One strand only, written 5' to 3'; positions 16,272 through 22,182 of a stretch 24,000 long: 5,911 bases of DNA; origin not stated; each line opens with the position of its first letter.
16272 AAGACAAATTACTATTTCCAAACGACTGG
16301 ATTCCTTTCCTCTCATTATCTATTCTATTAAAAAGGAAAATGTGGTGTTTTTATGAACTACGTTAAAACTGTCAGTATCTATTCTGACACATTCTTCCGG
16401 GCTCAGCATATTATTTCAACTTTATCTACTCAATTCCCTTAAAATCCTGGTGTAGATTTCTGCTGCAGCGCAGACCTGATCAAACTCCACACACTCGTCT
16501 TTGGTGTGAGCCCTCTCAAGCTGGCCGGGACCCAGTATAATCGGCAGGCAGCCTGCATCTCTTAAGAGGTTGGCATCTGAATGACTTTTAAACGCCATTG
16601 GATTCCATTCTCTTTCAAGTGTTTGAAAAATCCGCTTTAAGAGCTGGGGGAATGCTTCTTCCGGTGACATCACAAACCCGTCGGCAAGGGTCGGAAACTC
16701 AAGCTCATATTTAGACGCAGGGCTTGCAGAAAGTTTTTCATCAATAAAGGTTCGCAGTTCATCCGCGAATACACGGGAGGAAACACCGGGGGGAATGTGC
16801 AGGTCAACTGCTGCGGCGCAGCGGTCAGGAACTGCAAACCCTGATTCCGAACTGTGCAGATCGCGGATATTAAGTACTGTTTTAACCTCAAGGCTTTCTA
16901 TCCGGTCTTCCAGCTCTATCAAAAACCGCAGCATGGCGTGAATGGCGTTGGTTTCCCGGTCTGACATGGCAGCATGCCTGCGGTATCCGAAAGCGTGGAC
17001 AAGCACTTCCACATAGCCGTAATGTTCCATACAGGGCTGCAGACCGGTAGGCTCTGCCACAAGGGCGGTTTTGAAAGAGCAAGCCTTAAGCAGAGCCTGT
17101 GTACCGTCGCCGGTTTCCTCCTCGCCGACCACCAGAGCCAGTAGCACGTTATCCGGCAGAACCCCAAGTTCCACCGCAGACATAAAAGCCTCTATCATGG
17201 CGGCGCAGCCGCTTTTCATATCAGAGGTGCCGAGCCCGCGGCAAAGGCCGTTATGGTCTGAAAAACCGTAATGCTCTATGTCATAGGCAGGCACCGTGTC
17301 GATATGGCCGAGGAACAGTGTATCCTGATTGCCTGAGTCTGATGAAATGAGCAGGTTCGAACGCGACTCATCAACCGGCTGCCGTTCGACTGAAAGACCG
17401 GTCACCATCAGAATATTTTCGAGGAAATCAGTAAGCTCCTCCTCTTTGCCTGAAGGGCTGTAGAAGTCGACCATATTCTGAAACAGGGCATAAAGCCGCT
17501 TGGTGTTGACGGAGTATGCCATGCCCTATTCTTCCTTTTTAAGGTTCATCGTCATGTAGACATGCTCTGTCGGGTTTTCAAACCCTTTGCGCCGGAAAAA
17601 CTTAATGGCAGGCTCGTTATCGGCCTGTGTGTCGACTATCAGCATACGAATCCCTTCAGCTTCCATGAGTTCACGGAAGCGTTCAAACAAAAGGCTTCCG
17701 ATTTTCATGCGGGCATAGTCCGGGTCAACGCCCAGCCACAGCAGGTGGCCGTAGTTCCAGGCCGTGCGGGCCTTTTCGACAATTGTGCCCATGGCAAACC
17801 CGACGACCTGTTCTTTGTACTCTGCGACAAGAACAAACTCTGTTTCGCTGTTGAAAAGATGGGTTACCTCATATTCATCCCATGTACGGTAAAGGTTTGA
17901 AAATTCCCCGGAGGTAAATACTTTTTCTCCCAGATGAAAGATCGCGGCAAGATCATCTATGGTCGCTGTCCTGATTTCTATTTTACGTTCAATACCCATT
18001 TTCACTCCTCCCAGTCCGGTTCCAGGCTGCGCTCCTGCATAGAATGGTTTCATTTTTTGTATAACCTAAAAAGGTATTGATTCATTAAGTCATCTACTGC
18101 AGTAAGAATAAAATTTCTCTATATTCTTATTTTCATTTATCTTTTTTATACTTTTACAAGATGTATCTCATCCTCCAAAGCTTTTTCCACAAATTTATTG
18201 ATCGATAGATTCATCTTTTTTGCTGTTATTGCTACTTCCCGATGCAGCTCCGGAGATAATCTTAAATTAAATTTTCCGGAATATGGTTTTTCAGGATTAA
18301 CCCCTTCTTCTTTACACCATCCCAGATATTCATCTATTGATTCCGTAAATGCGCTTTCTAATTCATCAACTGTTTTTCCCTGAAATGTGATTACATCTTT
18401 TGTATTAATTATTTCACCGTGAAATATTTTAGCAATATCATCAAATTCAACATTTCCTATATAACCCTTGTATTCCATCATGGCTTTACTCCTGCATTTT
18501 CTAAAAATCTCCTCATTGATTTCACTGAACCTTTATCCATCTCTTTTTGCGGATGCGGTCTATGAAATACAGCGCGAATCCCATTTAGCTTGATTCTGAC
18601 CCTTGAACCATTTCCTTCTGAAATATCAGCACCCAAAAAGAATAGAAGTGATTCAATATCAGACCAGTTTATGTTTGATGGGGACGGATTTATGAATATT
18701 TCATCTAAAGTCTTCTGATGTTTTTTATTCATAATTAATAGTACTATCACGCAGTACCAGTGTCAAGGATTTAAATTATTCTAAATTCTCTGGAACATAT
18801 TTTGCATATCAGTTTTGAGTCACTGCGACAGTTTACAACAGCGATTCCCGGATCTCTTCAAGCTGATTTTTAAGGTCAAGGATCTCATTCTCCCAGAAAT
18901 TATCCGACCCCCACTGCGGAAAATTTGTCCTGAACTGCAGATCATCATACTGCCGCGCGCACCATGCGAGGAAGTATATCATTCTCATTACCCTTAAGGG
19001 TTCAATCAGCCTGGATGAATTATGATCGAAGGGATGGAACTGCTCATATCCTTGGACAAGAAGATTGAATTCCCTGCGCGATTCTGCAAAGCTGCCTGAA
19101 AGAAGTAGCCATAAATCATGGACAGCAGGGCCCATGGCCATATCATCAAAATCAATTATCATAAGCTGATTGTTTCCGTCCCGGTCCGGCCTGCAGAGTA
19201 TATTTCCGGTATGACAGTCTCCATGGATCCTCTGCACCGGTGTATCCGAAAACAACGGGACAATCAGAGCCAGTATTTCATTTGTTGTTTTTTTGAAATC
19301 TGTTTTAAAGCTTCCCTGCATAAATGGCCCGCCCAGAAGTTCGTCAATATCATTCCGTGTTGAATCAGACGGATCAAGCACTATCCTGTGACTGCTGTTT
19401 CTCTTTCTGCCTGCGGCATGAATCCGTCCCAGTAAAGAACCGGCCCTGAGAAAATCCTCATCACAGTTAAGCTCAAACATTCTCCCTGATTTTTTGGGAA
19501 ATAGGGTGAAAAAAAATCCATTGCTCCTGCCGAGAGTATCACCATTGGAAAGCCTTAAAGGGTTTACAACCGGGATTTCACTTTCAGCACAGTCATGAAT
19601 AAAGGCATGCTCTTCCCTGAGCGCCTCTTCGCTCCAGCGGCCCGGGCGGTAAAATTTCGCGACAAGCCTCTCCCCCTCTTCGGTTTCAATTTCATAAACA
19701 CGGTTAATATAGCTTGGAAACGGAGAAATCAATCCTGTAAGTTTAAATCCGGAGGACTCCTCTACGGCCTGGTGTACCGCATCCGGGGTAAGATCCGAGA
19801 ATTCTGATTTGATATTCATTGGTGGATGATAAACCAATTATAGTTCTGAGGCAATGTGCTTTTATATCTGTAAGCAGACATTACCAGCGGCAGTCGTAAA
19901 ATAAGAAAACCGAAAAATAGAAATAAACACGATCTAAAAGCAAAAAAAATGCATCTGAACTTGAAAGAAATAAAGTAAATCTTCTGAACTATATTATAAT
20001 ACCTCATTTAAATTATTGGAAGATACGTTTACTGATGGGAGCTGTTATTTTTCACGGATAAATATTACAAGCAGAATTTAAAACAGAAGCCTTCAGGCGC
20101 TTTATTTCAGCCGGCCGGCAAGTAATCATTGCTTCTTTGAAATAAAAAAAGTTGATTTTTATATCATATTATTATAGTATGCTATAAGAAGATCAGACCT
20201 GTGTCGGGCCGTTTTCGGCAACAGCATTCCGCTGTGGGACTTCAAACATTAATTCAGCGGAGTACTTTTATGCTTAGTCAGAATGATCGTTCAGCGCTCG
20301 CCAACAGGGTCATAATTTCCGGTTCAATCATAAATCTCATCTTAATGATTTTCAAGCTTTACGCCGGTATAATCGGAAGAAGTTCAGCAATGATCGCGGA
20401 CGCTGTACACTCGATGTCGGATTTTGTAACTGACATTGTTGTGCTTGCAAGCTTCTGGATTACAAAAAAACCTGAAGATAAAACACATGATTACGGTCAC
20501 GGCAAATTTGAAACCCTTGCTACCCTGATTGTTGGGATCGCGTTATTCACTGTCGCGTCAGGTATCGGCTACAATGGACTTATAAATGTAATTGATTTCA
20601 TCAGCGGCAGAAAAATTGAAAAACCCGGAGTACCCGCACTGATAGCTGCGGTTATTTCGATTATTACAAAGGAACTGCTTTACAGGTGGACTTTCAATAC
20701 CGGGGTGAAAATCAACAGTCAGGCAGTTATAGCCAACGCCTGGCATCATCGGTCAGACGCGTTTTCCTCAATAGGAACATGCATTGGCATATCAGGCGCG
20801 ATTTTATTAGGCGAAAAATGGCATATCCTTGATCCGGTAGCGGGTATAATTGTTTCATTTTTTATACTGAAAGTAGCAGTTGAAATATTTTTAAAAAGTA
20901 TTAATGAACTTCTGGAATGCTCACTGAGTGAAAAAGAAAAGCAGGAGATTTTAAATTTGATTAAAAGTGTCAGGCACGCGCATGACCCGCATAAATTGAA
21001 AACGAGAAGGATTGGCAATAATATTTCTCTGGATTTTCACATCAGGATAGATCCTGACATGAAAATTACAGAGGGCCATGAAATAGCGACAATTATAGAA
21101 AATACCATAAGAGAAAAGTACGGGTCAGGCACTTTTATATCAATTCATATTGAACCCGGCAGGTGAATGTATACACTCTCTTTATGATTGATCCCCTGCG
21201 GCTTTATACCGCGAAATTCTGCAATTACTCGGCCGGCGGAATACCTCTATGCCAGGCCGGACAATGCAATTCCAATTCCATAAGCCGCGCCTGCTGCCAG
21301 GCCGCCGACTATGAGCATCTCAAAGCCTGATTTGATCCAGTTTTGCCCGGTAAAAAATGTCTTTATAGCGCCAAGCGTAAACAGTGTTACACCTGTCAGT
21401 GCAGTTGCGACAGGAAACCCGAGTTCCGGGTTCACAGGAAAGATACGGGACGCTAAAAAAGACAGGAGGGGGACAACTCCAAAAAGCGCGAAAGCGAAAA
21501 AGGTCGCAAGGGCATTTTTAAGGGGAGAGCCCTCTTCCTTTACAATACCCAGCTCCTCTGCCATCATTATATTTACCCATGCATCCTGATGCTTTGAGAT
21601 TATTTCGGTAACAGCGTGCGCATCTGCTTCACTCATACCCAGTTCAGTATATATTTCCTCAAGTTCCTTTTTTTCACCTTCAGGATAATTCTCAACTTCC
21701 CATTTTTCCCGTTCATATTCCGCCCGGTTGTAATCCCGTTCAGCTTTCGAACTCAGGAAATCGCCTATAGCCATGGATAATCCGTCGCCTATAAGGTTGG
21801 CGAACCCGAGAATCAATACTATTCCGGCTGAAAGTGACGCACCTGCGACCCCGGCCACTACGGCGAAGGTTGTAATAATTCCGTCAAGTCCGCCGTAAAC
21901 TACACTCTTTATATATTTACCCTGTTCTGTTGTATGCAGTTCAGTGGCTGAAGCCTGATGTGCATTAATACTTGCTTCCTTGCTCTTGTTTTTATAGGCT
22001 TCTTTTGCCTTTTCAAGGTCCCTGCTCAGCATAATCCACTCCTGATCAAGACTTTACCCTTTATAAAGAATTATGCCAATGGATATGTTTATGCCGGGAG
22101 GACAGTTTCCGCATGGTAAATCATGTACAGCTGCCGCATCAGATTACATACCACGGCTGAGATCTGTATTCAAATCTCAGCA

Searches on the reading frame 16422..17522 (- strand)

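Call 14: search_protein_families(library=pfam, proteins=[window:16422-17522:-])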
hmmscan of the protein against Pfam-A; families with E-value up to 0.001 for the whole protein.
window:16422-17522:- (366 aa): 2 families
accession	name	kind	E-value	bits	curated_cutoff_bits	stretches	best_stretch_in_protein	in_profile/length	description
PF01546.33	Peptidase_M20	-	7.8e-23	81.9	24.6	1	69-362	1-205/206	Peptidase family M20/M25/M40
PF07687.19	M20_dimer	-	3.1e-08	33.9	21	1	166-264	2-103/107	Peptidase dimerisation domain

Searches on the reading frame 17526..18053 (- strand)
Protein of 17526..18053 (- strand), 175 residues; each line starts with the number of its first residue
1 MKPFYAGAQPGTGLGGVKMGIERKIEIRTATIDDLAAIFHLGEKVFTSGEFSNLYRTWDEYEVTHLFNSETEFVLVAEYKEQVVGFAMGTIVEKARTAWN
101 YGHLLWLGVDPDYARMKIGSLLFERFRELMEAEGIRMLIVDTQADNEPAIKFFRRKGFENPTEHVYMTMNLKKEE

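Call 14: search_protein_families(library=pfam, proteins=[window:17526-18053:-])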
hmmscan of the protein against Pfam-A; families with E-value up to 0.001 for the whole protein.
window:17526-18053:- (175 aa): 8 families
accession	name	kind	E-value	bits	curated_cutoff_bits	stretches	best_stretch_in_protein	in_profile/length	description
PF00583.31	Acetyltransf_1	-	1e-17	64.9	20.7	1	55-158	13-116/116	Acetyltransferase (GNAT) family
PF13508.13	Acetyltransf_7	-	1.1e-12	48.6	27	1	72-159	3-83/84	Acetyltransferase (GNAT) domain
PF13673.13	Acetyltransf_10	-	1.1e-07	32.3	23.6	1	57-162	16-111/128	Acetyltransferase (GNAT) domain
PF13420.13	Acetyltransf_4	-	3.7e-05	24.3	24.3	1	27-160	1-136/155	Acetyltransferase (GNAT) domain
PF13527.13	Acetyltransf_9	-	0.00038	20.9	25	1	26-159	1-125/127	Acetyltransferase (GNAT) domain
PF08445.16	FR47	-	0.00047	20.5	22.1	1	100-165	20-84/86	FR47-like protein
PF13302.13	Acetyltransf_3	-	0.00048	21.3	25.4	1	25-159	2-138/138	Acetyltransferase (GNAT) domain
PF13480.13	Acetyltransf_6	-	0.00085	19.9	22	0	74-137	74-131/143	Acetyltransferase (GNAT) domain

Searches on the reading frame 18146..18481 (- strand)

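Call 14: search_protein_families(library=pfam, proteins=[window:18146-18481:-])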
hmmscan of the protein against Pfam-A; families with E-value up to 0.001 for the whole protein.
window:18146-18481:- (111 aa): 1 family
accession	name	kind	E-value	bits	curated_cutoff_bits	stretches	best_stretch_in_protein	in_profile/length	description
PF05534.18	HicB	-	2.4e-23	82.2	21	1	52-102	1-51/51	HicB family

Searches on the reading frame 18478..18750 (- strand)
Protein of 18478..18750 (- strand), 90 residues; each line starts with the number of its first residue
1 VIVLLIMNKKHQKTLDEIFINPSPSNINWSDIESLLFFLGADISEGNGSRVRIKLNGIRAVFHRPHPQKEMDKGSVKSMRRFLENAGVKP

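Call 14: search_protein_families(library=pfam, proteins=[window:18478-18750:-])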
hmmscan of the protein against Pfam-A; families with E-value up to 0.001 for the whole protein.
window:18478-18750:- (90 aa): 1 family
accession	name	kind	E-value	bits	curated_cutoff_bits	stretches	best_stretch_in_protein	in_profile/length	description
PF07927.17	HicA_toxin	-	8.6e-12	45.4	27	1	29-87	1-57/58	HicA toxin of bacterial toxin-antitoxin,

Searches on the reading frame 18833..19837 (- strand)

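Call 14: search_protein_families(library=pfam, proteins=[window:18833-19837:-])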
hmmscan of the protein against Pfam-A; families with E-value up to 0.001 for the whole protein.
window:18833-19837:- (334 aa): 4 families
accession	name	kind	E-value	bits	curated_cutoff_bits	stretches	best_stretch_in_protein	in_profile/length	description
PF01636.29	APH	-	4.4e-29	102.4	23.2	1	37-270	2-231/239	Phosphotransferase enzyme family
PF02958.26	EcKL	-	4.8e-07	29.8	22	1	204-262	218-279/294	Ecdysteroid kinase-like family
PF10009.15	DUF2252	-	4.5e-05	23.1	22.3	1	199-245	39-85/392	Uncharacterized protein conserved in bacteria (DUF2252)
PF07914.17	DUF1679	-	0.00029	20.3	24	1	204-262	271-333/414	Uncharacterized oxidoreductase dhs-27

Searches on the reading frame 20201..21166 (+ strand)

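Call 15: search_protein_families(library=pfam, proteins=[window:20201-21166:+])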
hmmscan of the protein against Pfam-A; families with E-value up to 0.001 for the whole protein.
window:20201-21166:+ (321 aa): 2 families
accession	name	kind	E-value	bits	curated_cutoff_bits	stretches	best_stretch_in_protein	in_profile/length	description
PF01545.26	Cation_efflux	-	1.1e-48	166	26.6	1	40-238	3-198/198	Cation efflux family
PF16916.11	ZT_dimer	-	5.7e-22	78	26.7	1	242-319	1-77/78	Dimerisation domain of Zinc Transporter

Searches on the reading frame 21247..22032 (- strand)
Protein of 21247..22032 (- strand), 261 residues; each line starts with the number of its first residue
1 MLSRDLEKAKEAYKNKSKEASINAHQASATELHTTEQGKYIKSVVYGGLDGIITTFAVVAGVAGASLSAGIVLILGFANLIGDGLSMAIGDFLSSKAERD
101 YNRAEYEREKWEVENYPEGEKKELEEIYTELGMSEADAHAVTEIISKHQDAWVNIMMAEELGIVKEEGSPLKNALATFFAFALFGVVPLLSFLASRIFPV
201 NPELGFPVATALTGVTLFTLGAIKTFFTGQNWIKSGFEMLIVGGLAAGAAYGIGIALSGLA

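Call 15: search_protein_families(library=pfam, proteins=[window:21247-22032:-])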
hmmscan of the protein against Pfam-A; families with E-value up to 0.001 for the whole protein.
window:21247-22032:- (261 aa): 1 family
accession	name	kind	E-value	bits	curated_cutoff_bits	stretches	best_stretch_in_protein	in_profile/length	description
PF01988.24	VIT1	-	1.6e-73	247.5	28.1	1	41-254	1-213/214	VIT family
